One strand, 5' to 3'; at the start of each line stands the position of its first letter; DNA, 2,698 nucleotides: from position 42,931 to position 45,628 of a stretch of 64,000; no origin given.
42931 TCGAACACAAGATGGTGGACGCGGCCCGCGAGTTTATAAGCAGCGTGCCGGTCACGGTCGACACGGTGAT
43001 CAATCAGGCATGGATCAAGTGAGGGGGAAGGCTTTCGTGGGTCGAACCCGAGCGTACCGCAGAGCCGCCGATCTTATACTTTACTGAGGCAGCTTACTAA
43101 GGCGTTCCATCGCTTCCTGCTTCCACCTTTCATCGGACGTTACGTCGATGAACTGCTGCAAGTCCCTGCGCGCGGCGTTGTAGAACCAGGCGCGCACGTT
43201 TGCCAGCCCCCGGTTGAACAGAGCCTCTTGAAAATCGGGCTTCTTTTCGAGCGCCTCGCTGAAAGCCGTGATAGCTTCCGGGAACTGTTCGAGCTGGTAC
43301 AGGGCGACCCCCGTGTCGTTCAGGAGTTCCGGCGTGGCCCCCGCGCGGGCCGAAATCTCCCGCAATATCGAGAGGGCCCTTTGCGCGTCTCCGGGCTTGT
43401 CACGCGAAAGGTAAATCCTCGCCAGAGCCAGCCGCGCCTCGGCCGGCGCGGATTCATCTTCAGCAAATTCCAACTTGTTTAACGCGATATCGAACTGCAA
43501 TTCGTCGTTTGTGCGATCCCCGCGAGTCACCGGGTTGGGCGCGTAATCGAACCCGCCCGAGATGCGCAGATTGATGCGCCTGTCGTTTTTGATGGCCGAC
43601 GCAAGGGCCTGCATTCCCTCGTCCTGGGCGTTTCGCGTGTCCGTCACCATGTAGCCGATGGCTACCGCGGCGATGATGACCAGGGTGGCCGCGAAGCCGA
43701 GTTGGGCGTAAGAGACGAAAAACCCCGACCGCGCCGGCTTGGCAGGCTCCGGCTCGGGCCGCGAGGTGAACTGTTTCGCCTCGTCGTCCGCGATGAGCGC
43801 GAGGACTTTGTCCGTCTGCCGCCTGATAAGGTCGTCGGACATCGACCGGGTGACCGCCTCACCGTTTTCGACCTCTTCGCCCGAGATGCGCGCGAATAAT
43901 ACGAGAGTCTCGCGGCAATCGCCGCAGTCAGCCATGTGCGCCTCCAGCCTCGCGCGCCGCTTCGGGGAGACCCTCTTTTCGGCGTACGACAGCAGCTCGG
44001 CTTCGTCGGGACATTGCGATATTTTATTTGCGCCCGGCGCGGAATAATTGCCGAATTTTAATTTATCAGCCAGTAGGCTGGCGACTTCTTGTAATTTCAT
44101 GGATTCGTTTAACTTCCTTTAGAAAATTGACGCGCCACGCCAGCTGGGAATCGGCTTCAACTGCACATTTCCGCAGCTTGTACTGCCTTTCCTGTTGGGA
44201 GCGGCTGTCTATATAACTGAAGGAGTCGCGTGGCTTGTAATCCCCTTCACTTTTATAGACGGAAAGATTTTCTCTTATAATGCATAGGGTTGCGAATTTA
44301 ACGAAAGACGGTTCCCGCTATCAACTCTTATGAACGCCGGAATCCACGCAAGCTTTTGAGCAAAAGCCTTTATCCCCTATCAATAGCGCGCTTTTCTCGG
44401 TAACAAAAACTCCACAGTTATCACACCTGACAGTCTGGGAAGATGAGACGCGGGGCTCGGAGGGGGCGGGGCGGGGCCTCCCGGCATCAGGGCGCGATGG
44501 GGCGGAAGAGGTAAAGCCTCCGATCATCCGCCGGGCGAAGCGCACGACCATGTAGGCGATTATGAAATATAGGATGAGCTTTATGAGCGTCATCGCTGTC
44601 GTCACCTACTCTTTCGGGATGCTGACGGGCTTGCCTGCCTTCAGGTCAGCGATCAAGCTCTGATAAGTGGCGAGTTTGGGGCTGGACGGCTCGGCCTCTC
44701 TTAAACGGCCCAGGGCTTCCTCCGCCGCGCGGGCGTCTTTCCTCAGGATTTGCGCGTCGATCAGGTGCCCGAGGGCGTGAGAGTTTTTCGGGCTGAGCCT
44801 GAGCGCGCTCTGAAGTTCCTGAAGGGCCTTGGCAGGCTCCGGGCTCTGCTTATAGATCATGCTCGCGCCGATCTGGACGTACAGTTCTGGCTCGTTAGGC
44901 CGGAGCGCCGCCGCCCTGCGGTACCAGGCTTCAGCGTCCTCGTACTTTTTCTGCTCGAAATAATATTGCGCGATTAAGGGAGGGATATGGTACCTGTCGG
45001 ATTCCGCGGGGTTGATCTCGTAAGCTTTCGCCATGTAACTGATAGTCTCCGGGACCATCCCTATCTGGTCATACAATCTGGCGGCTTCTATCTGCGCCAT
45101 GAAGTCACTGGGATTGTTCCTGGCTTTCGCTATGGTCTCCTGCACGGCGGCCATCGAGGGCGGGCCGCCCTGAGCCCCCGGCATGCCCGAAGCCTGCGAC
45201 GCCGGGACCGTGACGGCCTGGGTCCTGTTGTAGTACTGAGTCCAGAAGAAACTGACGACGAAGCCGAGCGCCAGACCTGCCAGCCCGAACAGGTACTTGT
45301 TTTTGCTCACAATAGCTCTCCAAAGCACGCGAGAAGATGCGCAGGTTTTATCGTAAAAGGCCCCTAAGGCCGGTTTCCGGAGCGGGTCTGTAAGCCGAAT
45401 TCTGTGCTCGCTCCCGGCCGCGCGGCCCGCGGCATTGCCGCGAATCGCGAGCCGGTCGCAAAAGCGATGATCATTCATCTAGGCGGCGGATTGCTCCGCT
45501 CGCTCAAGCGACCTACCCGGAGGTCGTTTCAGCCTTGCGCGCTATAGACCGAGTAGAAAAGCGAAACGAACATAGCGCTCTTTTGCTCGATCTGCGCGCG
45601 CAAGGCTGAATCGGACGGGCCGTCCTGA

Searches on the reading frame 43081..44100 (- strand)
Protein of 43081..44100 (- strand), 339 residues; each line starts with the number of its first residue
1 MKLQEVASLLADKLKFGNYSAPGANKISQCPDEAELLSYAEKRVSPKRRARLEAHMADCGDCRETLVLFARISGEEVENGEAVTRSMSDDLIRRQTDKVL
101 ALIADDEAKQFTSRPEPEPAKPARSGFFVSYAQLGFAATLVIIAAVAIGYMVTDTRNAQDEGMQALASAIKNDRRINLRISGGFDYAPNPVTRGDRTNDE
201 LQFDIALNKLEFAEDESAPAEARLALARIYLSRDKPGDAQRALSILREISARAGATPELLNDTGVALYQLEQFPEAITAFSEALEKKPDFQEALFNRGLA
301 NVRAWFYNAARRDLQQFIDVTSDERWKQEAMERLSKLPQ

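Call 93: search_protein_families(library=pfam, proteins=[window:43081-44100:-], max_evalue=0.01)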
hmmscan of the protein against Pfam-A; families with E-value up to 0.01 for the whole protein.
window:43081-44100:- (339 aa): 13 families
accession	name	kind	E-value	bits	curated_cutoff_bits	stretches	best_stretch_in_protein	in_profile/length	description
PF13371.12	TPR_9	-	4.7e-10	39.8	35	2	237-293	9-65/73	Tetratricopeptide repeat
PF07719.23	TPR_2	-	1.8e-09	37.4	27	1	257-289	1-33/34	Tetratricopeptide repeat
PF13414.12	TPR_11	-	6.1e-08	32.7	26.8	1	266-302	3-39/42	TPR repeat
PF13432.12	TPR_16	-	1.1e-07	32.6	32.7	1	263-303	3-43/65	Tetratricopeptide repeat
PF04733.20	Coatomer_E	-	1.5e-06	28.3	21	1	224-325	169-270/290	Coatomer epsilon subunit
PF00515.34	TPR_1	-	3.3e-06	27.1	27.8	1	259-290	3-34/34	Tetratricopeptide repeat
PF14559.12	TPR_19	-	5.5e-06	27.1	25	1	237-291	5-59/68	Tetratricopeptide repeat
PF13490.11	zf-HC2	-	3.6e-05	24.2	22.2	1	38-63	10-35/35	Putative zinc-finger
PF13428.12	TPR_14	-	8.5e-05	23.3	23.5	0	258-298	2-42/44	Tetratricopeptide repeat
PF13424.12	TPR_12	-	0.00029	21.4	30.1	1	225-285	8-73/77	Tetratricopeptide repeat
PF13431.12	TPR_17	-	0.0011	19.5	24.4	0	280-300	2-22/34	Tetratricopeptide repeat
PF09976.15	TPR_21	-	0.0024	18.1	25.5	1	186-291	82-180/193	Tetratricopeptide repeat-like domain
PF23914.1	TPR_CcmH_CycH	-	0.0037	17.6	42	1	220-286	84-150/158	Cytochrome c-type biogenesis protein H TPR domain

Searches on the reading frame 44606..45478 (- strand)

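Call 93: search_protein_families(library=pfam, proteins=[window:44606-45478:-], max_evalue=0.01)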
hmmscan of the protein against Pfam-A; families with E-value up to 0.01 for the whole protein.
window:44606-45478:- (290 aa): 14 families
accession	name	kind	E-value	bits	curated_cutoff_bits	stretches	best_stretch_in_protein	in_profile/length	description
PF14559.12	TPR_19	-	5.7e-11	43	25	1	215-270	7-62/68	Tetratricopeptide repeat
PF13428.12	TPR_14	-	7.9e-10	38.9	23.5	1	169-202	7-40/44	Tetratricopeptide repeat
PF13414.12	TPR_11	-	1.4e-08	34.8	26.8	1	173-205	4-36/42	TPR repeat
PF07719.23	TPR_2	-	6.4e-07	29.5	27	1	169-195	7-33/34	Tetratricopeptide repeat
PF13432.12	TPR_16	-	6.9e-07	30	32.7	1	169-197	37-65/65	Tetratricopeptide repeat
PF13181.12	TPR_8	-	1.5e-06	28.4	25.7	1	169-195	7-33/34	Tetratricopeptide repeat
PF13371.12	TPR_9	-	6.9e-05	23.2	35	1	171-235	3-65/73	Tetratricopeptide repeat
PF00515.34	TPR_1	-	7.8e-05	22.8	27.8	1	169-195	7-33/34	Tetratricopeptide repeat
PF13424.12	TPR_12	-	0.00053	20.6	30.1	0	169-193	51-75/77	Tetratricopeptide repeat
PF25060.1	ARM_TT21_2nd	-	0.00057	19.9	27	0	146-262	43-155/270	Tetratricopeptide repeat protein 21 second ARM domain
PF23914.1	TPR_CcmH_CycH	-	0.0014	18.9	42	1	171-260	58-148/158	Cytochrome c-type biogenesis protein H TPR domain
PF13429.12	TPR_15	-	0.0025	17.7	26.2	0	207-269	154-216/280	Tetratricopeptide repeat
PF13374.12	TPR_10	-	0.0046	17.4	27.5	1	169-193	8-32/42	Tetratricopeptide repeat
PF02706.20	Wzz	-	0.0086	16.8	25.5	0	63-108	21-63/91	Chain length determinant protein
